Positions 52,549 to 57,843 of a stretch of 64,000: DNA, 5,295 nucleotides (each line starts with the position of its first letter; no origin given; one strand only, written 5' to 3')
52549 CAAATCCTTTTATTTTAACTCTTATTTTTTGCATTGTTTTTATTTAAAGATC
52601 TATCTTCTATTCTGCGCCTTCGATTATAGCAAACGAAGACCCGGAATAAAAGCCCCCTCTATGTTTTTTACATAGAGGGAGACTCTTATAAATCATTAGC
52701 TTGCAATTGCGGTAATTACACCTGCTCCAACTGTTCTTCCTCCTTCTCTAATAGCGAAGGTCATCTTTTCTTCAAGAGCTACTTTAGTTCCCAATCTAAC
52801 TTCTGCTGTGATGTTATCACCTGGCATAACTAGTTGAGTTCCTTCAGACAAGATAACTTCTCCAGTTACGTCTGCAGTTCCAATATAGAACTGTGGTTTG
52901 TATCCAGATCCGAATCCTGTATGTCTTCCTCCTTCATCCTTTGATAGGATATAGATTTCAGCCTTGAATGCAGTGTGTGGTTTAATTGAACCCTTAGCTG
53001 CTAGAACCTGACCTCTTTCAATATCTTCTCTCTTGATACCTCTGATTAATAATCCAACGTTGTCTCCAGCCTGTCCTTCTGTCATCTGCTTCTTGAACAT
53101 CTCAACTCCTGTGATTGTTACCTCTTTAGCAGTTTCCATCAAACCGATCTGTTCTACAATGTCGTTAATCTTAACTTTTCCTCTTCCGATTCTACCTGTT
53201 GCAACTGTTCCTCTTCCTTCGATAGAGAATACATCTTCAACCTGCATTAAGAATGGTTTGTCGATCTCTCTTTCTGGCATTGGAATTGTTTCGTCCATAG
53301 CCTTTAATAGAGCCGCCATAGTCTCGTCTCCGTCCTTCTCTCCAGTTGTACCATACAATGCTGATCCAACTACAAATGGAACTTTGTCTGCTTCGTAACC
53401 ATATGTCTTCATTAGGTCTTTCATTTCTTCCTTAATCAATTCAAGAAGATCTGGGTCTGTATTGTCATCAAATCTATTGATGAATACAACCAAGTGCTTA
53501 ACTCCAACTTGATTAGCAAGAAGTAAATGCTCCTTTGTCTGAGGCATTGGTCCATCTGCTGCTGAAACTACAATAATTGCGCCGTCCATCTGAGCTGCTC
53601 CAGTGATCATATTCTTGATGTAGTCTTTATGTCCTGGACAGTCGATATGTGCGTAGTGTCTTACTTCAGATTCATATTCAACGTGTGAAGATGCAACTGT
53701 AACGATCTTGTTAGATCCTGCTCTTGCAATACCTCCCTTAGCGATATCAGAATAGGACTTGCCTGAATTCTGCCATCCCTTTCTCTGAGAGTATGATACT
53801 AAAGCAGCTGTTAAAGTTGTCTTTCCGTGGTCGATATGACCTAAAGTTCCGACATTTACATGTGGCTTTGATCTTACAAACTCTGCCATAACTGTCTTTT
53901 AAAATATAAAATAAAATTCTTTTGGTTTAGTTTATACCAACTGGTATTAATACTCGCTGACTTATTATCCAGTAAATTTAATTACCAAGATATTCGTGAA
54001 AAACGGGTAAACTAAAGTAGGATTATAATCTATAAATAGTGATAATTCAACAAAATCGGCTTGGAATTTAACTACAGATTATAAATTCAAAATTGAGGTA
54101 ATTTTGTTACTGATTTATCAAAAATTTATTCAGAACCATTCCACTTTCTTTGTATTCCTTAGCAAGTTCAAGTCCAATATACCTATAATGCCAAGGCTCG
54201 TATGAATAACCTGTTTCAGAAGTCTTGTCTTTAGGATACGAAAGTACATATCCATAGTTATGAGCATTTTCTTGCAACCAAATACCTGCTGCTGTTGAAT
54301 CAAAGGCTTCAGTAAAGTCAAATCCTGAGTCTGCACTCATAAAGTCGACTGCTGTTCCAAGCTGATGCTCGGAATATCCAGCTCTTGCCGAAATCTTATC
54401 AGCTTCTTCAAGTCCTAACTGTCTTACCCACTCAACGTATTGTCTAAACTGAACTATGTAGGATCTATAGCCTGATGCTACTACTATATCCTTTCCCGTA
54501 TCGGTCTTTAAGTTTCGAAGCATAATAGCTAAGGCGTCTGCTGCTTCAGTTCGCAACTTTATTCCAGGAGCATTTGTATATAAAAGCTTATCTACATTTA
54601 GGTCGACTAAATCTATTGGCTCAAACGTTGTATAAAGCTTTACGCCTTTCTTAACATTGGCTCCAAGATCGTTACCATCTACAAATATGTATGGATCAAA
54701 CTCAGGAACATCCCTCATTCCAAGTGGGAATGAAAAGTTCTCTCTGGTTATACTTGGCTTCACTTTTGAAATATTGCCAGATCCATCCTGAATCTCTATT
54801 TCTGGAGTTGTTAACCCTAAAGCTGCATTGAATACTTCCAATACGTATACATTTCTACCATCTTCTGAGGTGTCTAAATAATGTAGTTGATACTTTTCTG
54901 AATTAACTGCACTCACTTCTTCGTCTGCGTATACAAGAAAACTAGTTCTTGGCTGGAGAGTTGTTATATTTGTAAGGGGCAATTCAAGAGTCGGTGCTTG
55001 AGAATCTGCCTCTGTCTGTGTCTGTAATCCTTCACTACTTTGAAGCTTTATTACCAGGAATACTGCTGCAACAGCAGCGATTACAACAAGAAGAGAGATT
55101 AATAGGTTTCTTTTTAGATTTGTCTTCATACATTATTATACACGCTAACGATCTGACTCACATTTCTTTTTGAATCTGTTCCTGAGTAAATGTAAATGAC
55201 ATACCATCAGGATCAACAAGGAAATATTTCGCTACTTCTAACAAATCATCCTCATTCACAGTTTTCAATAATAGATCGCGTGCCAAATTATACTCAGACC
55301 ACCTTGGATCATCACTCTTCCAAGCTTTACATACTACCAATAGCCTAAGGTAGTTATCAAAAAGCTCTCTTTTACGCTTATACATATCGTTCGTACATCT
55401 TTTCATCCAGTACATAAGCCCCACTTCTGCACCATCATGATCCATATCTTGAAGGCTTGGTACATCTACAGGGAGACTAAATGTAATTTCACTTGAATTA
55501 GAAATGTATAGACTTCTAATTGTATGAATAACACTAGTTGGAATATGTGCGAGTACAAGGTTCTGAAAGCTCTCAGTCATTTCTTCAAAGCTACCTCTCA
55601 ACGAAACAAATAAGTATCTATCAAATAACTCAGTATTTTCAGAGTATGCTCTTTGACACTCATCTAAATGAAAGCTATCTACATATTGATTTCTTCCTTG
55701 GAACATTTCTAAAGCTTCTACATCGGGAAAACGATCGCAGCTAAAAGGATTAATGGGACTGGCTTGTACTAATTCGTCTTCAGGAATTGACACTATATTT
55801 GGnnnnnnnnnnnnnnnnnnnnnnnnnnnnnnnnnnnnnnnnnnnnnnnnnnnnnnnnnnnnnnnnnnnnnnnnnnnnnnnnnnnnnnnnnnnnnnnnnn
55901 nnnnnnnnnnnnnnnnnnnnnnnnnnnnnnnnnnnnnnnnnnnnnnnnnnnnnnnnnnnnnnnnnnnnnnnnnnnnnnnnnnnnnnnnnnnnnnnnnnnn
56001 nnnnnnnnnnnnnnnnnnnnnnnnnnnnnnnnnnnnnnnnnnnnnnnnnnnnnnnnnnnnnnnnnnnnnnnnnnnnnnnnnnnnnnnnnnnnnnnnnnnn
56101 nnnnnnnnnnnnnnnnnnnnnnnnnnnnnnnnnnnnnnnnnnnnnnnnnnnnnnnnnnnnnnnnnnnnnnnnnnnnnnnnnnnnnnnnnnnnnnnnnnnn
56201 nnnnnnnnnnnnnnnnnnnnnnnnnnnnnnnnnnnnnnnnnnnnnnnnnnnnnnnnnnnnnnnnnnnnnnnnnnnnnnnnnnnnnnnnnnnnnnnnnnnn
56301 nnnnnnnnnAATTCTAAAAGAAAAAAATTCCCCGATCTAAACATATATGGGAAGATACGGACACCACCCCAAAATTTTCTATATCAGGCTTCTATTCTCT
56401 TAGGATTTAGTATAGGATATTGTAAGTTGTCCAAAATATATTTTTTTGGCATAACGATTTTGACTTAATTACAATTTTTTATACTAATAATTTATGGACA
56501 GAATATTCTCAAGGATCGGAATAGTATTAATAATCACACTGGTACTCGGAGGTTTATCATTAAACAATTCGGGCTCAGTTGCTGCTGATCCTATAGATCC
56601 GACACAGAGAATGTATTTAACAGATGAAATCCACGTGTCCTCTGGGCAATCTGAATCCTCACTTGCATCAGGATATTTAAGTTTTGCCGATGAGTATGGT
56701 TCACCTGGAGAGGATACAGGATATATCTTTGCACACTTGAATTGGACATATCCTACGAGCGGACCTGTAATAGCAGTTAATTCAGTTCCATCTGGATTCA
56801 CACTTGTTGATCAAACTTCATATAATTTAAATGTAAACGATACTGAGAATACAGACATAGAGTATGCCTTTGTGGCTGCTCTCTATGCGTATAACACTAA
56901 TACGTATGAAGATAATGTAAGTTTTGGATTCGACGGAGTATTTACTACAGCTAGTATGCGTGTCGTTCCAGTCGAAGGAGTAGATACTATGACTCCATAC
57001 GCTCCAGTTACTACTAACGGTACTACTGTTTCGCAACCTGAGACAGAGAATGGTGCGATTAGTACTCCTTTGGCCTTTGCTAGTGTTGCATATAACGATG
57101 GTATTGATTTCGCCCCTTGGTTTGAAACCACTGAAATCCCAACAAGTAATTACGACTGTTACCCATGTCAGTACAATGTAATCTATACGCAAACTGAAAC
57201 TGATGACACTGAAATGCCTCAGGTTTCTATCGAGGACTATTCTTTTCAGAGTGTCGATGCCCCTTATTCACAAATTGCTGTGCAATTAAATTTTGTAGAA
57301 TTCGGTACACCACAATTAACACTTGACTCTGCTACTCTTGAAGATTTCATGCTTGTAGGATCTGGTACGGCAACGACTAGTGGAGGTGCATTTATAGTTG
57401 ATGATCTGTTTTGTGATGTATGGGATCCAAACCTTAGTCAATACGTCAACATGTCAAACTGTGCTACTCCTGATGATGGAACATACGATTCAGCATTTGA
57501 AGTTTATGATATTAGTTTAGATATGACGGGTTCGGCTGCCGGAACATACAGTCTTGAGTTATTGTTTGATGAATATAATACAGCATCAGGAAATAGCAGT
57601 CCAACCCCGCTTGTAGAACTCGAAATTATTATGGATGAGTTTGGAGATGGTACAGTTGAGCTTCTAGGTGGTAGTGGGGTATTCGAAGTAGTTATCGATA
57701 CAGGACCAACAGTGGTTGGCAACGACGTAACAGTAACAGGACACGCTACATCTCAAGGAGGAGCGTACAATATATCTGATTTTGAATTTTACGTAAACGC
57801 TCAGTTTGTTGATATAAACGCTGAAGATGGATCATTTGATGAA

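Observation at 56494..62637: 2047-aa giant surface protein with a composite, apparently novel architecture (Ig-like array, propeller-like 'NGTP...DDT' repeats, double TM plus two PEGA-like domains)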

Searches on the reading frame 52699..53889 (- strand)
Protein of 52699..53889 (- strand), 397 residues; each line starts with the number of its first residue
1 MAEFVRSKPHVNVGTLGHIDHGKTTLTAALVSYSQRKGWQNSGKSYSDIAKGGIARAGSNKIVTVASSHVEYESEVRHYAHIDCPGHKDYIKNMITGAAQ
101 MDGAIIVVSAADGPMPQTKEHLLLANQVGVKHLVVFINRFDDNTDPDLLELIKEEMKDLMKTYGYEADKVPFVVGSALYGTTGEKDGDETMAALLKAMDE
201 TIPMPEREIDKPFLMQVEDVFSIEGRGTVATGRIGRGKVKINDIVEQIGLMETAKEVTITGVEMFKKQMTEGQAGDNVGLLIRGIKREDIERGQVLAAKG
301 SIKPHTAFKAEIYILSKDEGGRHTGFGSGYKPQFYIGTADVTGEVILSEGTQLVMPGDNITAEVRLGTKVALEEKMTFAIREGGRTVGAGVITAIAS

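Call 10: list_cluster_members(proteins=[P0001, window:52699-53889:-])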
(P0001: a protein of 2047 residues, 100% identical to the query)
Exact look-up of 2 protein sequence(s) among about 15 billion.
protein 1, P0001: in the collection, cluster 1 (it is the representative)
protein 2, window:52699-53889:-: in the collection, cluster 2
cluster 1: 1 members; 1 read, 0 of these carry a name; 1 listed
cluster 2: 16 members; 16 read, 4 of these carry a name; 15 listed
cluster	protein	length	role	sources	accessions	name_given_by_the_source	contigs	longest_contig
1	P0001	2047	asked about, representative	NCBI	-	-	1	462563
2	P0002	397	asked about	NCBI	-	-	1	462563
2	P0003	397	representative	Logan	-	-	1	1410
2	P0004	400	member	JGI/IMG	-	elongation factor Tu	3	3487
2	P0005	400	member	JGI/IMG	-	elongation factor Tu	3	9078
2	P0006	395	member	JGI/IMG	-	elongation factor Tu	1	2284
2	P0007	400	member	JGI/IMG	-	elongation factor Tu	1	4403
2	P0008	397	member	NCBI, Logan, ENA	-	-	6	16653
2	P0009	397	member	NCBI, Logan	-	-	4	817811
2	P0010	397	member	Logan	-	-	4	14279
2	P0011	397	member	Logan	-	-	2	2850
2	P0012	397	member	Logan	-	-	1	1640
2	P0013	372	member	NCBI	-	-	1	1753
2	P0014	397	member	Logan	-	-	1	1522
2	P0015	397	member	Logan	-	-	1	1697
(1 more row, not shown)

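Call 49: find_encoding_contigs(protein=window:52699-53889:-, flank=1000, max_places=4)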
Protein window:52699-53889:- (397 aa): no gene with exactly this product is on record in the collection.

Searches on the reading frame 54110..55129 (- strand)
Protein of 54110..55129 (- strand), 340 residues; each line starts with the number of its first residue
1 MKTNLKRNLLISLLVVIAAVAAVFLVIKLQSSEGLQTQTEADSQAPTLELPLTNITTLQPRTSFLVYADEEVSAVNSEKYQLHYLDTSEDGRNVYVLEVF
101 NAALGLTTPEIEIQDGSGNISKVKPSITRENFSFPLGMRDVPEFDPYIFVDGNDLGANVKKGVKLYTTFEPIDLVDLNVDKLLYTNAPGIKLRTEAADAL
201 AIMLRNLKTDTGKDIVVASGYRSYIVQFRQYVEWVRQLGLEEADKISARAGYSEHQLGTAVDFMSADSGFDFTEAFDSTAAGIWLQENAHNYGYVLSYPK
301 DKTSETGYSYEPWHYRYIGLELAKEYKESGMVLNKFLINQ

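Call 3: search_protein_families(library=pfam, proteins=[window:54110-55129:-], max_evalue=1)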
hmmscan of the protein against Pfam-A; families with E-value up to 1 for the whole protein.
window:54110-55129:- (340 aa): 2 families
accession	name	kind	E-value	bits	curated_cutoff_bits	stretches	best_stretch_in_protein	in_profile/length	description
PF02557.22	VanY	-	3.9e-36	124.2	25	1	190-319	2-131/132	D-alanyl-D-alanine carboxypeptidase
PF08291.16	Peptidase_M15_3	-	0.2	12.3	23.2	0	198-224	26-52/108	Peptidase M15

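Call 4: search_protein_families(library=ncbifam, proteins=[window:54110-55129:-], max_evalue=1)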
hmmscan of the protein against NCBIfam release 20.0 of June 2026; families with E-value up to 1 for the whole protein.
window:54110-55129:- (340 aa): 7 families
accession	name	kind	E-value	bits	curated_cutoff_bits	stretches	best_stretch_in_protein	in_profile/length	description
NF041194.1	LD_carboxy_LdcB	exception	2.1e-29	102.8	275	1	196-336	38-172/180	LD-carboxypeptidase LdcB/DacB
NF000472.1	vanY_AFMPt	exception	3e-24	85.7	425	1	189-337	95-229/283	VanY-A/VanY-F/VanY-M family D-Ala-D-Ala carboxypeptidase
NF000380.1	vanXY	equivalog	7.2e-24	84.3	250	1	187-335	27-174/179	D,D-carboxypeptidase/D,D-dipeptidase VanXY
NF000473.1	vanY_BG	exception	1.2e-21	77.3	400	1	197-337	132-271/274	VanY-B/VanY-G family D-Ala-D-Ala carboxypeptidase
NF000149.1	vanXY_G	exception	3.4e-18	65.7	500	1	175-336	27-189/254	D-Ala-D-Ala dipeptidase/D-Ala-D-Ala carboxypeptidase VanXY-G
NF000417.2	blaOXA-211_like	exception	0.13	11.4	575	1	230-263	131-164/274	OXA-211 family carbapenem-hydrolyzing class D beta-lactamase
NF000086.1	vanY_far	exception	0.19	11.5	250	1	211-275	85-149/196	D,D-peptidase/D,D-carboxypeptidase VanY-N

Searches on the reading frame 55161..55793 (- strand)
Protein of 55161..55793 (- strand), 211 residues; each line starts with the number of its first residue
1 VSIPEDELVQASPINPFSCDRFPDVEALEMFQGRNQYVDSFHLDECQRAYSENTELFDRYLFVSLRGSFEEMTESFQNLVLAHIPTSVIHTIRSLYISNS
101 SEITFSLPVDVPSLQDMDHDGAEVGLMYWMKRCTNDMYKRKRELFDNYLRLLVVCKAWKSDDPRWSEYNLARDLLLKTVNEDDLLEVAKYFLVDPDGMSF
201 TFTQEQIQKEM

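Call 3: search_protein_families(library=pfam, proteins=[window:55161-55793:-], max_evalue=1)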
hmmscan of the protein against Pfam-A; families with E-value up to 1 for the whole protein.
window:55161-55793:- (211 aa): 0 families

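Call 4: search_protein_families(library=ncbifam, proteins=[window:55161-55793:-], max_evalue=1)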
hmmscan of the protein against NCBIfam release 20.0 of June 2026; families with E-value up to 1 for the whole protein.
window:55161-55793:- (211 aa): 1 family
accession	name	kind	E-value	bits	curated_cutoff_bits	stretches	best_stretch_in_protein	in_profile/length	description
NF009976.0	PRK13441.1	equivalog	0.14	11.9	153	1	62-124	63-125/182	F0F1 ATP synthase subunit delta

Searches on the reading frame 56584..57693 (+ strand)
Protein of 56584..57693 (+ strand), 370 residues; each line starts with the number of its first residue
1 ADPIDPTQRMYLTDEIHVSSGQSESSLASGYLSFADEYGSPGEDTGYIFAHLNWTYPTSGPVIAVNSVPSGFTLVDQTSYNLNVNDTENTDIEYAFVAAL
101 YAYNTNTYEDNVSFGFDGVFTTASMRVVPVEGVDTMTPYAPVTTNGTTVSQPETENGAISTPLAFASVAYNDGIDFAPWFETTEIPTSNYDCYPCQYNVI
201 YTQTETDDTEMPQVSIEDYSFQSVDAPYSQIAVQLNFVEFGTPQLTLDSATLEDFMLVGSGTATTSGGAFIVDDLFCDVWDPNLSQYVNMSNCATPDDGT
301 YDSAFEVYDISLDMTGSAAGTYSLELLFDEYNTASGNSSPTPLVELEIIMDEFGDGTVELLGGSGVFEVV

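Call 21: search_protein_families(library=pfam, proteins=[window:56584-57693:+], max_evalue=10)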
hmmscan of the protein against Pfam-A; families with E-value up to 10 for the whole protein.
window:56584-57693:+ (370 aa): 0 families
